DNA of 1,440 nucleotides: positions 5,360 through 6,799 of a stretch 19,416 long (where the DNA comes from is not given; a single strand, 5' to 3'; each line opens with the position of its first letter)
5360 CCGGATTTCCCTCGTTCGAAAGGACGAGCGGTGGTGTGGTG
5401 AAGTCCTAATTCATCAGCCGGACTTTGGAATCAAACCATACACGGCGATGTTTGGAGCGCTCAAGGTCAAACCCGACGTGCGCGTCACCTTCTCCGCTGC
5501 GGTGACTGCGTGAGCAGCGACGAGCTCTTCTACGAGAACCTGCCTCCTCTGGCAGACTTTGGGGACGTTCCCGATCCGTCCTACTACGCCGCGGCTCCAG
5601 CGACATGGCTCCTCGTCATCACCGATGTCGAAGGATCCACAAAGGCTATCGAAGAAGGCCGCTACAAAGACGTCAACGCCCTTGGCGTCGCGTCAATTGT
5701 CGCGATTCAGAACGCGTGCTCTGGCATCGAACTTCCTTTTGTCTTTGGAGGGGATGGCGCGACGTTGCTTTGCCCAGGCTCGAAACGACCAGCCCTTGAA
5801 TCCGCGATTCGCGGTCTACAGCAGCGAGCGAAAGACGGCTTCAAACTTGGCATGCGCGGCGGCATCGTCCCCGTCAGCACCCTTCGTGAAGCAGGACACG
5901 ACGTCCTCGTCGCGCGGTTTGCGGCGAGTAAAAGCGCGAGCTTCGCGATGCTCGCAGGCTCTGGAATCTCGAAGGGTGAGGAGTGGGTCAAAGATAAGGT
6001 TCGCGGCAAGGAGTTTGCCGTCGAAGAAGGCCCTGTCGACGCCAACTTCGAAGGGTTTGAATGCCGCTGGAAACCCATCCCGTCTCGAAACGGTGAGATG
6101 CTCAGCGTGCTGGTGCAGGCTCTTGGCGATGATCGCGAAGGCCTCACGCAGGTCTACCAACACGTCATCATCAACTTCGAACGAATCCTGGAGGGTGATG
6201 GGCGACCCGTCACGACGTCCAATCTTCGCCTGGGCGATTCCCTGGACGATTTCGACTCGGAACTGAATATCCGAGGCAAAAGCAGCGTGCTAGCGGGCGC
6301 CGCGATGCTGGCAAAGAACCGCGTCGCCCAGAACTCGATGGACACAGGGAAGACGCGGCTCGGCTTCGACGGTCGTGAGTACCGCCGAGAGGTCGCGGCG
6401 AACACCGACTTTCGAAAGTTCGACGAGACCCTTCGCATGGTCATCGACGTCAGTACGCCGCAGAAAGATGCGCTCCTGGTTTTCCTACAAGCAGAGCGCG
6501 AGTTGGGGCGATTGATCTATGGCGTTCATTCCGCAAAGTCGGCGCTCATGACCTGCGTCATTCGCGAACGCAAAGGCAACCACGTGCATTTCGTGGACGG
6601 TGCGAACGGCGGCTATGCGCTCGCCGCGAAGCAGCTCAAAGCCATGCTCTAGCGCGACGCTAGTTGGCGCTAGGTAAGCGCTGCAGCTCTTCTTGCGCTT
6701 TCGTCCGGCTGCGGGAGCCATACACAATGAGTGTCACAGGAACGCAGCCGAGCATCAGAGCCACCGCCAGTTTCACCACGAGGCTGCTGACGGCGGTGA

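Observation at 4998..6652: Translationally coupled YceI-like lipid-binding protein and DUF3095-like protein with cyclase-palm-like metal motifs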

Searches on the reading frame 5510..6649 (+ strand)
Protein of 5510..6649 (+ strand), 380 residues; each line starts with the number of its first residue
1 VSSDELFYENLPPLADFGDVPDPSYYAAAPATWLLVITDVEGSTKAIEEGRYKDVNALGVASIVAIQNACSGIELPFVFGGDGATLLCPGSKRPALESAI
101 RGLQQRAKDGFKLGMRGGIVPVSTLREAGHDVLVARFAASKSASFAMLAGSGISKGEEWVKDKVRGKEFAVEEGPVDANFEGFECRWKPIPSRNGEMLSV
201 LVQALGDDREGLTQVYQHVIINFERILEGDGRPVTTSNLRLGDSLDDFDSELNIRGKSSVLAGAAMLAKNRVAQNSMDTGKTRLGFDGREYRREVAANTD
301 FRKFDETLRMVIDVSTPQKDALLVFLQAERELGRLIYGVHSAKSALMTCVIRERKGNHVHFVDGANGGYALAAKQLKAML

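Call 3: search_protein_families(library=pfam, proteins=[window:5510-6649:+], max_evalue=0.1)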
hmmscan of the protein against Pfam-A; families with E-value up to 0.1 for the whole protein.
window:5510-6649:+ (380 aa): 1 family
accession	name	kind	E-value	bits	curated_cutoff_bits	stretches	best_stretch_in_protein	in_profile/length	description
PF11294.13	DUF3095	-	5.3e-115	385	22.2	1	7-377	1-378/378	Protein of unknown function (DUF3095)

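Call 4: search_protein_families(library=ncbifam, proteins=[window:5510-6649:+], max_evalue=0.1)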
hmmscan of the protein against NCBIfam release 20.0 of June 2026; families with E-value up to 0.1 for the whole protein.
window:5510-6649:+ (380 aa): 0 families

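Call 5: find_homologous_proteins(query=window:5510-6649:+)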
Query window:5510-6649:+ (380 aa): 3532 proteins with E <= 0.001 among 8000 candidates; the best 120 are listed.
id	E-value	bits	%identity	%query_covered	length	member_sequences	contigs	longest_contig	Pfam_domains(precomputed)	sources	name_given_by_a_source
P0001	7.2e-245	830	97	100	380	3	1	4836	PF11294.14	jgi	jgi:hypothetical protein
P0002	2.6e-214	729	86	99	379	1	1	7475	PF11294.14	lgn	-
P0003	3.3e-213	726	86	100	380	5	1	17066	PF11294.14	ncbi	ncbi:MAG: DUF3095 domain-containing protein [Polyangiales bacterium]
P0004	1.6e-207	707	83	100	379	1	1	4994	PF11294.14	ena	-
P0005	1.2e-205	701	84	99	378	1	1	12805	PF11294.14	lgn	-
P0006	1.6e-140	487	59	99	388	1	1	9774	PF11294.14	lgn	-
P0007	9.3e-139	481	59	99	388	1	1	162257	PF11294.14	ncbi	-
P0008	6.5e-137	475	57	99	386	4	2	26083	PF11294.14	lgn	-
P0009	3.7e-136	472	56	99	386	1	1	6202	PF11294.14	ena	-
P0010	8.3e-136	471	57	99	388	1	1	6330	PF11294.14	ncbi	ncbi:MAG: DUF3095 domain-containing protein [Myxococcota bacterium]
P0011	5.4e-135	468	56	99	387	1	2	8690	PF11294.14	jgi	-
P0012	7.2e-135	468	57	100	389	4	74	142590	PF11294.14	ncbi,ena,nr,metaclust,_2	ncbi:MAG TPA: DUF3095 domain-containing protein [Polyangiaceae bacterium LLY-WYZ-15_(1-7)]|nr:DUF309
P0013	1.1e-134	467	57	99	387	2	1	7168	PF11294.14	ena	-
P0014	2.4e-134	466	56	99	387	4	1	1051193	PF11294.14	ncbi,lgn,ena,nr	ncbi:MAG: DUF3095 domain-containing protein [Deltaproteobacteria bacterium]|nr:DUF3095 domain-contai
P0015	9.1e-134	464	57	99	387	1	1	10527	PF11294.14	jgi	jgi:hypothetical protein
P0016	2.3e-133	463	57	99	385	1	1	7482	PF11294.14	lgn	-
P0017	4.1e-133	462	57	99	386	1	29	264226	PF11294.14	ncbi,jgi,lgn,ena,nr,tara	ncbi:MAG: adenylate cyclase [Sandaracinus sp.]|nr:adenylate cyclase [Sandaracinus sp.]|tara:strand:+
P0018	1.3e-132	461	55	99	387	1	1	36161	PF11294.14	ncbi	-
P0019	4.3e-132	459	56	99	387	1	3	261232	PF11294.14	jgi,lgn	-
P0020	5.3e-132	459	57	99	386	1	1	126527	PF11294.14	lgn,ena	-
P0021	1.0e-131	458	56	99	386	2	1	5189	PF11294.14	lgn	-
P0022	1.4e-131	457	55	99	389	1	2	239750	PF11294.14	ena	-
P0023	7.8e-131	455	56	99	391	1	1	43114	PF11294.14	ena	-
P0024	8.4e-131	455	57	99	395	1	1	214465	PF11294.14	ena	-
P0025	1.9e-130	453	56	99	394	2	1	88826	PF11294.14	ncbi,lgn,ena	-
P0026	2.5e-130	453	56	99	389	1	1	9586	PF11294.14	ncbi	-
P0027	3.1e-130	453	57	100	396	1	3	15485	PF11294.14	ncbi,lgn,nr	ncbi:MAG: DUF3095 domain-containing protein [Myxococcales bacterium]|nr:DUF3095 domain-containing pr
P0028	3.8e-130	452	56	98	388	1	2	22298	PF11294.14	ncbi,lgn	-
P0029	1.3e-127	444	55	99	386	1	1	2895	PF11294.14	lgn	-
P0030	3.8e-126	439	57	100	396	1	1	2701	PF11294.14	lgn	-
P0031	7.8e-126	438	55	98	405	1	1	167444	PF11294.14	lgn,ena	-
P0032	2.0e-125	437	55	100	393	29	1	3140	PF11294.14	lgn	-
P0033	2.2e-122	427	54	100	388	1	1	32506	PF11294.14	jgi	jgi:hypothetical protein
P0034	9.2e-122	425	53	99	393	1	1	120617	PF11294.14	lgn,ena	-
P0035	2.4e-121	424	53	99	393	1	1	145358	PF11294.14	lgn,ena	-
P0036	1.2e-120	421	53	99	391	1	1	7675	PF11294.14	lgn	-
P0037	2.9e-119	417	52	100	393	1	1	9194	PF11294.14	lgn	-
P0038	4.4e-119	416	53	100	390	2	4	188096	PF11294.14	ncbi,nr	ncbi:MAG: DUF3095 domain-containing protein [Sandaracinus sp.]|nr:DUF3095 domain-containing protein 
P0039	9.5e-119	415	52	98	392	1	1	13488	PF11294.14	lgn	-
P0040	3.0e-118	413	52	99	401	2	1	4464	PF11294.14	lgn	-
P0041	1.2e-117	411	51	100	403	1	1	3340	PF11294.14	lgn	-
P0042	1.5e-117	411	52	100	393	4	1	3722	PF11294.14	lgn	-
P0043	2.6e-117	410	53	99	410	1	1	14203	PF11294.14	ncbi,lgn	-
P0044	5.1e-117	409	52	100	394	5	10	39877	PF11294.14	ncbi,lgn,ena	ncbi:MAG: DUF3095 domain-containing protein [Polyangiaceae bacterium]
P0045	5.2e-117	409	52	98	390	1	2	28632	PF11294.14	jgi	jgi:hypothetical protein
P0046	1.0e-116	408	51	98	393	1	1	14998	PF11294.14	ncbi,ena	-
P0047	1.9e-116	407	53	100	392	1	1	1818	PF11294.14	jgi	jgi:hypothetical protein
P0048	3.4e-116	407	52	100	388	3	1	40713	PF11294.14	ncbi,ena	-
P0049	8.3e-116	405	53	98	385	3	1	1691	PF11294.14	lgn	-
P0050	2.3e-115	404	52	99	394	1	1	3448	PF11294.14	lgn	-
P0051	2.8e-115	404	51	99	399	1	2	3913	PF11294.14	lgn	-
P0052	6.1e-115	402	51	99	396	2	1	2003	PF11294.14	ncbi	ncbi:MAG TPA: DUF3095 domain-containing protein [Polyangiaceae bacterium]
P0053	6.3e-115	402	51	98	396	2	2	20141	PF11294.14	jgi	jgi:hypothetical protein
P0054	9.5e-115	402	51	100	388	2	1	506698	PF11294.14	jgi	jgi:hypothetical protein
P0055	1.2e-114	402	51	98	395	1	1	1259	PF11294.14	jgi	-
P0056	2.5e-114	400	51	98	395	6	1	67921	PF11294.14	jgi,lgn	jgi:hypothetical protein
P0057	2.8e-114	400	52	99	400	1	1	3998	PF11294.14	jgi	-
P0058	7.0e-114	399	50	100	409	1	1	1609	PF11294.14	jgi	-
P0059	7.3e-114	399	52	99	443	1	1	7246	PF11294.14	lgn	-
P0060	7.5e-114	399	51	100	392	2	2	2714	PF11294.14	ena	-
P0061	1.8e-113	398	51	98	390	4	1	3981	PF11294.14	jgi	jgi:hypothetical protein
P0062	2.8e-113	397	51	100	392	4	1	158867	PF11294.14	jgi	jgi:hypothetical protein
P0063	2.9e-113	397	51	100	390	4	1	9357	PF11294.14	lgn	-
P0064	3.2e-113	397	51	100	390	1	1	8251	PF11294.14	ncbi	ncbi:MAG TPA: DUF3095 domain-containing protein [Polyangiaceae bacterium]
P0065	3.4e-113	397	51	98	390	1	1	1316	PF11294.14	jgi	-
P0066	4.7e-113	396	51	100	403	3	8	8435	PF11294.14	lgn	-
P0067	7.9e-113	395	51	99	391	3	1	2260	PF11294.14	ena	-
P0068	8.2e-113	395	50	98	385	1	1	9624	PF11294.14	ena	-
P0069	9.1e-113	395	50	100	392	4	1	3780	PF11294.14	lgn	-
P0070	1.6e-112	394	50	100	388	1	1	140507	PF11294.14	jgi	jgi:hypothetical protein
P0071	1.7e-112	394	51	99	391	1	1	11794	PF11294.14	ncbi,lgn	-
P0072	1.8e-112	394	51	100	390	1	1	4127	PF11294.14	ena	-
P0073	3.0e-112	394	50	100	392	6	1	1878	PF11294.14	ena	-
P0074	4.6e-112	393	51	99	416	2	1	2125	PF11294.14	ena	-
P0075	5.7e-112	393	51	99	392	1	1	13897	PF11294.14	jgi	jgi:hypothetical protein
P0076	6.0e-112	393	50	100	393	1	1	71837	PF11294.14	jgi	jgi:hypothetical protein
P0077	6.4e-112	392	48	100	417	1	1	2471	PF11294.14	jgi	jgi:hypothetical protein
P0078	6.9e-112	392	50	100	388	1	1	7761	PF11294.14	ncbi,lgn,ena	-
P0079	8.3e-112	392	51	99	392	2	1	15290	PF11294.14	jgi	jgi:hypothetical protein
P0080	9.4e-112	392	51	99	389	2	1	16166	PF11294.14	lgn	-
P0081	1.1e-111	392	52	100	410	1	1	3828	PF11294.14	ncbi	-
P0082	1.3e-111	392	51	99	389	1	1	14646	PF11294.14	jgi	-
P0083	1.4e-111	391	50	100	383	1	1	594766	PF11294.14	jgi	jgi:hypothetical protein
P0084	1.5e-111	391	51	99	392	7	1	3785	PF11294.14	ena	-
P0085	1.5e-111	391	50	99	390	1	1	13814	PF11294.14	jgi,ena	-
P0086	1.5e-111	391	50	99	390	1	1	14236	PF11294.14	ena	-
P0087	1.9e-111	391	49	99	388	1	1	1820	PF11294.14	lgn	-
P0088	2.1e-111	391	50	98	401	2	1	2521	PF11294.14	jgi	jgi:hypothetical protein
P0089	2.2e-111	391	49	100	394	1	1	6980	PF11294.14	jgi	-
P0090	2.5e-111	391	51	99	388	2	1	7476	PF11294.14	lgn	-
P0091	2.6e-111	390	49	100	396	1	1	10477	PF11294.14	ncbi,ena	-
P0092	3.3e-111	390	51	99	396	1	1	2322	PF11294.14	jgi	jgi:hypothetical protein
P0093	3.4e-111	390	51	99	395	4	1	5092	PF11294.14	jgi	jgi:hypothetical protein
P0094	3.6e-111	390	51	99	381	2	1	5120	PF11294.14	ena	-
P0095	3.9e-111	390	51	99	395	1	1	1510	PF11294.14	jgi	jgi:hypothetical protein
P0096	4.9e-111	390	52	98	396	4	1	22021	PF11294.14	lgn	-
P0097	5.7e-111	389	50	100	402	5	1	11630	PF11294.14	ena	-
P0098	6.2e-111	389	50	100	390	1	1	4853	PF11294.14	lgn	-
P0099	6.3e-111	389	49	99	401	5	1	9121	PF11294.14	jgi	-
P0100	6.9e-111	389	50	98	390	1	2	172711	PF11294.14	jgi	-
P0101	7.6e-111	389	50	100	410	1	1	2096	PF11294.14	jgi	-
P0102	7.6e-111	389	49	98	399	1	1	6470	PF11294.14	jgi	jgi:hypothetical protein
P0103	7.7e-111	389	49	100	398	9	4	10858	PF11294.14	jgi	jgi:hypothetical protein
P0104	8.9e-111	389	50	100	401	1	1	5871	PF11294.14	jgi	jgi:hypothetical protein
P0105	1.3e-110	388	50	98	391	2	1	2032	PF11294.14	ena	-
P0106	1.3e-110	388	50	100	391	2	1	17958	PF11294.14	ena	-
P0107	1.4e-110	388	50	100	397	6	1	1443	PF11294.14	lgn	-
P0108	1.6e-110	388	48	99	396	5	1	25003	PF11294.14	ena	-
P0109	1.7e-110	388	52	98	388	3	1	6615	PF11294.14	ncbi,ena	-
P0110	2.1e-110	388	51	99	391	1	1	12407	PF11294.14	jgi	jgi:hypothetical protein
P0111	2.2e-110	387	53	90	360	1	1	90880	PF11294.14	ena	-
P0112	2.4e-110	387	51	98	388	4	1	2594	PF11294.14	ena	-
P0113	3.0e-110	387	51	98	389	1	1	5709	PF11294.14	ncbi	ncbi:MAG TPA: DUF3095 domain-containing protein [Polyangiaceae bacterium]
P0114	3.1e-110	387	50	99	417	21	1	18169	PF11294.14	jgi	jgi:hypothetical protein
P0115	3.4e-110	387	50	100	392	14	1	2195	PF11294.14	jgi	-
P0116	3.4e-110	387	50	99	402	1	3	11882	PF11294.14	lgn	-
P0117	4.0e-110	387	51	99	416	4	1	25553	PF11294.14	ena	-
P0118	4.3e-110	386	53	98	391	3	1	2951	PF11294.14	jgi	jgi:hypothetical protein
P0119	4.5e-110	386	50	100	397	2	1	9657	PF11294.14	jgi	jgi:hypothetical protein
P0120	4.9e-110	386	49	99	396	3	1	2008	PF11294.14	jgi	jgi:hypothetical protein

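Call 7: search_solved_structures(query=window:5510-6649:+, max_evalue=10, show_alignments=2)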
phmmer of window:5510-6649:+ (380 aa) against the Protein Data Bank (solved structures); distinct sequences matched with E-value up to 10: 3.
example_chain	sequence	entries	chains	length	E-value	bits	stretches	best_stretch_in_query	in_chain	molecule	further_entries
8bnu_C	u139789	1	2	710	0.84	12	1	81-132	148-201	Fatty acid oxidation complex subunit alpha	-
8bnr_C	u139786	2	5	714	0.85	12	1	82-132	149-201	Fatty acid oxidation complex subunit alpha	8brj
6ysv_A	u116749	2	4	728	0.88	11.9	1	82-132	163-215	Fatty acid oxidation complex subunit alpha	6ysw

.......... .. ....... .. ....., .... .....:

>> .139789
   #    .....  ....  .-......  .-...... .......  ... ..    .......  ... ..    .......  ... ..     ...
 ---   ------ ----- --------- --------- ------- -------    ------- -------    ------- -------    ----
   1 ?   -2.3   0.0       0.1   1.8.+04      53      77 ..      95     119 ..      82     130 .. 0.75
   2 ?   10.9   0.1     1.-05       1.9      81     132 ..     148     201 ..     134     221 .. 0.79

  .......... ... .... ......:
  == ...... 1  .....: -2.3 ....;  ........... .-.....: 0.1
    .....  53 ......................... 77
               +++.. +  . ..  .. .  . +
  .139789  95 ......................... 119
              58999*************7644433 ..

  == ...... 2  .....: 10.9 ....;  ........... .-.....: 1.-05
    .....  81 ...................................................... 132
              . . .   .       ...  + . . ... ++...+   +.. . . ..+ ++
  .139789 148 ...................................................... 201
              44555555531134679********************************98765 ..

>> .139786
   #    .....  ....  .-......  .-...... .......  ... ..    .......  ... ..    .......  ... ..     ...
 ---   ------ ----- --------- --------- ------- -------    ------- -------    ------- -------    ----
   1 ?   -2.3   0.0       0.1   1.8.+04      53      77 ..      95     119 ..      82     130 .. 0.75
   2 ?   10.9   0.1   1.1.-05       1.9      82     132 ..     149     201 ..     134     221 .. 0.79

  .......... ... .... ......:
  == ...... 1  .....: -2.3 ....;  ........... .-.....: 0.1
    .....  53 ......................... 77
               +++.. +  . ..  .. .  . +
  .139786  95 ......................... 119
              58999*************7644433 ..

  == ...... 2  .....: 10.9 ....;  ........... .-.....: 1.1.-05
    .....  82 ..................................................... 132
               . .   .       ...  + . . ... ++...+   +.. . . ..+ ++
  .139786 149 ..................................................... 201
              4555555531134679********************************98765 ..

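Call 10: find_related_loci(query=A1, collection=genome_contigs, flank=6000)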
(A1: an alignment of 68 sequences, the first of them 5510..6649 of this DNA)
Query A1 (380 aa) in genome_contigs; peptide patterns used: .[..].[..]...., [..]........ (x = any residue, [..] = any of these).
600 stretches matched a pattern (row limit reached: there are more); 577 encode a relative of the query (tblastn E <= 1e-3); the best 80 are kept; 80 distinct loci.
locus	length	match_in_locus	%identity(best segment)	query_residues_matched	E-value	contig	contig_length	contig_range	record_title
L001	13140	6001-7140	86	1-380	0e+0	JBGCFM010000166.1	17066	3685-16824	MAG: Polyangiales bacterium isolate SGMAG-21 contig166, whole genome shotgun sequence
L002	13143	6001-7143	57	3-380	5e-146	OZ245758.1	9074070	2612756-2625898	MAG: Polyangiales bacterium isolate 1b4c1a86-0460-4abd-8bdf-cdfbe91d77c6 genome assembly, chromosome: 1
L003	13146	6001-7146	58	4-380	5e-145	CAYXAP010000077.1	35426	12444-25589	MAG TPA_asm: uncultured Sandaracinus sp. isolate SRP321284_co1_170 genome assembly, contig: NODE_1351_length_35426_cov_1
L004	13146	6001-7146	56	4-380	9e-143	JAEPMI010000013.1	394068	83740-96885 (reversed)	MAG: Deltaproteobacteria bacterium isolate HCUG1432-5 NODE_13_length_394068_cov_33.120262, whole genome shotgun sequence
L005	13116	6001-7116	56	4-369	6e-132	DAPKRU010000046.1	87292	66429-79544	MAG TPA_asm: Polyangiaceae bacterium LLY-WYZ-15_(1-7) isolate LLY-WYZ-15_3 k141_1410750, whole genome shotgun sequence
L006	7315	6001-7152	51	4-380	4e-123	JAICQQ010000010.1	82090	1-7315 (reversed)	MAG: Polyangiaceae bacterium isolate TY_HY_2_bin.55 k141_2533072_length_82090_cov_17.7839, whole genome shotgun sequence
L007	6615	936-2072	52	5-378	2e-118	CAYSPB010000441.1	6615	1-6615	MAG TPA_asm: uncultured Nannocystaceae bacterium isolate SRP135972_co1_38 genome assembly, contig: NODE_17678_length_661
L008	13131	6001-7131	51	4-380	2e-115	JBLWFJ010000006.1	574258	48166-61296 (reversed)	Nannocystaceae bacterium ST9 contig_4_pilon, whole genome shotgun sequence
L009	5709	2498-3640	51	7-380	8e-115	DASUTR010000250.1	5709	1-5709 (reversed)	MAG TPA_asm: Polyangiaceae bacterium isolate SMAG_U1768 k141_1104570, whole genome shotgun sequence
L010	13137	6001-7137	53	7-378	6e-115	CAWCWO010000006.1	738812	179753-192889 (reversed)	MAG: uncultured proteobacterium isolate MFD03250.bin.1.164 genome assembly, contig: contig_13005, whole genome shotgun s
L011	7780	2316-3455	51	7-380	5e-113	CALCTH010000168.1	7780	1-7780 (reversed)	MAG TPA_asm: uncultured Myxococcales bacterium isolate SRR3401483_bin.95_CONCOCT_v1.1_MAG genome assembly, contig: ERZ17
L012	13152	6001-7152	50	2-380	3e-108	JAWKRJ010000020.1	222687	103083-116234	MAG: Polyangiaceae bacterium isolate BC1.186 BC1.186.fa-20, whole genome shotgun sequence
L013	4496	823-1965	46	5-380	3e-108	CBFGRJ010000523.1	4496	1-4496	MAG TPA_asm: uncultured Myxococcales bacterium isolate SRR17295755_binner13_Refined_95 genome assembly, contig: ERZ23329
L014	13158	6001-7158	48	3-380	1e-106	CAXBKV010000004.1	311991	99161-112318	MAG TPA_asm: uncultured Kofleriaceae bacterium isolate ERR2762116_concoct_33 genome assembly, contig: ERZ3422114.51, who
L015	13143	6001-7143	46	5-378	4e-105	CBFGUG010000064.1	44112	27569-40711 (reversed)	MAG TPA_asm: uncultured bacterium isolate SRR17295757_binner12_Refined_151 genome assembly, contig: ERZ23398518.729, who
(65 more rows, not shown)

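Call 16: predict_structure(alignment_id=A1)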
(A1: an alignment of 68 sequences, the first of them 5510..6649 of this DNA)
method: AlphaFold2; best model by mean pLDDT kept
length: 380 residues; sequences in the alignment: 68
mean_pLDDT: 94.9   pTM: 0.92
mean pLDDT of the five models: 94.9, 94.5, 94.5, 94.0, 93.9
residues with pLDDT >= 90: 348; 70-90: 31; 50-70: 1; < 50: 0
segments of 3 or more residues with pLDDT < 50: none
pLDDT, mean of each block of 10 residues (from residue 1): 89 95 96 98 92 95 97 95 96 98 97 97 98 96 94 96 96 97 95 97 94 97 96 95 93 90 93 91 88 95 95 98 98 98 96 89 93 93
secondary structure, 60 per line:
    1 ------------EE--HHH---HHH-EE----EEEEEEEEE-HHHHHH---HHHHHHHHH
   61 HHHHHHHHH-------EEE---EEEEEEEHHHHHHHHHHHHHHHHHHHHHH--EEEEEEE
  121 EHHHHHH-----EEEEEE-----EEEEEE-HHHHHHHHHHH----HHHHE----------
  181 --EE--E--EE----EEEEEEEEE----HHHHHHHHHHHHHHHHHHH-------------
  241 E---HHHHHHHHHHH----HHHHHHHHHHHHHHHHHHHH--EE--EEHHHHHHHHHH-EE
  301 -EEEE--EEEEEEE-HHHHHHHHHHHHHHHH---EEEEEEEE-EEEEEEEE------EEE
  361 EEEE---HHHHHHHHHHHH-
elements in order: E33-41 H43-48 H52-69 E77-79 E83-89 H90-111 E114-121 H122-127 E133-138 E144-149 H151-161 H166-169 E196-204 H209-227 H245-255 H260-279 H288-297 E302-305 E308-314 H316-331 E335-342 E344-351 E358-364 H368-379

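Call 21: fold_search(model_id=the predicted structure, library=pdb)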
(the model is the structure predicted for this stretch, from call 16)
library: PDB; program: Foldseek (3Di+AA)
matches with E <= 10: 919; with E <= 0.001: 4
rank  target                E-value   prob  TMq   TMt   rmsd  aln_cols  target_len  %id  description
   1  7pdd_A                1.1e-04  1.00  0.37  0.32  15.5       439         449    8  Focus refinement of soluble domain of Adenylyl cyclase 9 in complex with DARPin C4 and MANT-GTP (released 2022-01-19)
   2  9u3p_A                1.5e-04  0.99  0.36  0.29  18.8       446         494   10  Cryo-EM structure of human AC9-Gs complex (soluble domain) (released 2025-06-11)
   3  6r4p_A                2.8e-04  1.00  0.39  0.32  11.8       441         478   10  Structure of a soluble domain of adenylyl cyclase bound to an activated stimulatory G protein (released 2019-05-08)
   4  9g9b_A                4.4e-04  0.91  0.27  0.17  19.9       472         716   10  CryoEM structure of Enterococcus italicus Csm-crRNA (4.3) complex (released 2025-01-29)
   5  8jsz_A                1.6e-03  1.00  0.23  0.32   5.2       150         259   15  Crystal structure of a uridylate cyclase from Anabaena sp. (released 2024-07-03)
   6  2w01_D                1.6e-03  0.99  0.26  0.44  13.7       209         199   12  Crystal structure of the guanylyl cyclase Cya2 (released 2008-09-30)
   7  6xn7_A                2.3e-03  0.66  0.25  0.15  22.7       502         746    9  Structure of the Lactococcus lactis Csm NTR CRISPR-Cas Complex (released 2022-01-12)
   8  6o78_A                2.5e-03  0.77  0.27  0.17  18.7       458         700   11  Crystal structure of Csm1-Csm4 cassette in complex with pppApApA (released 2019-07-31)
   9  4uw2_B                2.6e-03  0.90  0.29  0.17  15.5       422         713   10  Crystal structure of Csm1 in T.onnurineus (released 2015-03-25)
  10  9g9j_A                3.1e-03  0.66  0.26  0.16  19.0       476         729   10  CryoEM structure of Enterococcus italicus Csm-crRNA complex bound to pNppA3 and AMPNPP (released 2025-01-29)
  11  6o79_A                3.3e-03  0.72  0.27  0.17  17.4       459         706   10  Crystal structure of Csm1-Csm4 cassette in complex with cA3 (released 2019-07-31)
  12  2bw7_B                3.7e-03  1.00  0.24  0.43   4.6       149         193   15  A novel mechanism for adenylyl cyclase inhibition from the crystal structure of its complex with catechol estrogen (released 2005-07-20)
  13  1wc3_B                3.7e-03  0.99  0.22  0.39   5.4       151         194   16  Soluble adenylyl cyclase CyaC from S. platensis in complex with alpha, beta-methylene-ATP and Strontium (released 2004-12-20)
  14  6o7b_A                3.7e-03  0.66  0.27  0.17  16.9       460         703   10  Crystal structure of Csm1-Csm4 cassette in complex with cA4 (released 2019-07-31)
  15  7r65_A                4.1e-03  0.99  0.26  0.40   9.2       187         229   11  Crystal structure of a bacterial cyclic UMP synthase from Burkholderia cepacia LK29 (released 2021-10-13)
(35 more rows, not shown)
